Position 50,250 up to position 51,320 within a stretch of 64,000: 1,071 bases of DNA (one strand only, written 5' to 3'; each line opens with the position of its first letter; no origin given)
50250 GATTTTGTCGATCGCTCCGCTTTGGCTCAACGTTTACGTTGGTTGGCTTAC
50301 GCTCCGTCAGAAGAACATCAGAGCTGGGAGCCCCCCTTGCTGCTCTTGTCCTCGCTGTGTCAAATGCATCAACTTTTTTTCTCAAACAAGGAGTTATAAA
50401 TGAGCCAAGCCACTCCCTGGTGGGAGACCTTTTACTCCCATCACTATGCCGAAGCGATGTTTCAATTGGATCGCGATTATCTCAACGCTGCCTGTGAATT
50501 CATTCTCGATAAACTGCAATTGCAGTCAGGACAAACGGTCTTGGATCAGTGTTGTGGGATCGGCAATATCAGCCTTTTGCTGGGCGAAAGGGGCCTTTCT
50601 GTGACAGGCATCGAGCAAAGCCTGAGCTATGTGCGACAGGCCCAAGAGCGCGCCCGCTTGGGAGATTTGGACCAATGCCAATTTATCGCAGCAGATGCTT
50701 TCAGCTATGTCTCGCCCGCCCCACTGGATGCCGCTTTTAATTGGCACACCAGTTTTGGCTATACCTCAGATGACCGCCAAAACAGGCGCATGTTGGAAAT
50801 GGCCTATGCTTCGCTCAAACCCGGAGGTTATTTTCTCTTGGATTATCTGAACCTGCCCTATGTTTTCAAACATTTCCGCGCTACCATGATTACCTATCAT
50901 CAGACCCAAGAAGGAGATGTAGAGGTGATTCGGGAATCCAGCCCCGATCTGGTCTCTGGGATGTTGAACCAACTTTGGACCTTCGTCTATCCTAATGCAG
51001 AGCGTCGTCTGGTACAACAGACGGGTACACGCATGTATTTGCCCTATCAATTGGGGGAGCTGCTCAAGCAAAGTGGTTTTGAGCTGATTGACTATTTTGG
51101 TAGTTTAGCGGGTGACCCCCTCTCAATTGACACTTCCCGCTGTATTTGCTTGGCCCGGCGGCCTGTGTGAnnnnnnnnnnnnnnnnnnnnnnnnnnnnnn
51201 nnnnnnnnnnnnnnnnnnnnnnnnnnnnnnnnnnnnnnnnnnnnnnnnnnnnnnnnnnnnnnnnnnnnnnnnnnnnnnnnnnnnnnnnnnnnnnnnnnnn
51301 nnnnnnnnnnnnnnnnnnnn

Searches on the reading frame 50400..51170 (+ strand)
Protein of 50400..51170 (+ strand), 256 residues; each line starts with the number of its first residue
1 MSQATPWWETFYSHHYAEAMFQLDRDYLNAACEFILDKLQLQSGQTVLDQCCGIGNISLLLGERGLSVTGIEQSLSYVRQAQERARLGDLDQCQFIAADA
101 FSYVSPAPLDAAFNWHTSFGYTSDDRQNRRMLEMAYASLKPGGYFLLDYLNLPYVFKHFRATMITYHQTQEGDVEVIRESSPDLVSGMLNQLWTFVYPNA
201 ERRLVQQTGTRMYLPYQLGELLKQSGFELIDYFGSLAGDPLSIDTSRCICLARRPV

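Call 20: search_protein_families(library=pfam, proteins=[window:50400-51170:+], max_evalue=0.0001)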
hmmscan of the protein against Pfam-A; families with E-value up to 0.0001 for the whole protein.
window:50400-51170:+ (256 aa): 8 families
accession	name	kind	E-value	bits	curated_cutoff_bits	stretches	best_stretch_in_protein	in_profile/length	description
PF13649.12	Methyltransf_25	-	3.9e-12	47.1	27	1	47-143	1-97/97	Methyltransferase domain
PF13847.12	Methyltransf_31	-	1.1e-10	41.8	27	1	42-166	2-129/145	Methyltransferase domain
PF13489.12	Methyltransf_23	-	1.1e-09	38.7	27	1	30-230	8-162/164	Methyltransferase domain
PF05175.20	MTS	-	2.9e-07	30.7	23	1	27-146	15-137/170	Methyltransferase small domain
PF02353.26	CMAS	-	9.3e-07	28.9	27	1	14-148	29-165/273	Mycolic acid cyclopropane synthetase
PF08241.18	Methyltransf_11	-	1.3e-06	29.4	21.2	1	48-146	1-94/95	Methyltransferase domain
PF08242.18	Methyltransf_12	-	1.4e-05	26.1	30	1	51-145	4-98/98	Methyltransferase domain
PF01209.24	Ubie_methyltran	-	6.3e-05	22.9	20.1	0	34-146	38-150/233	ubiE/COQ5 methyltransferase family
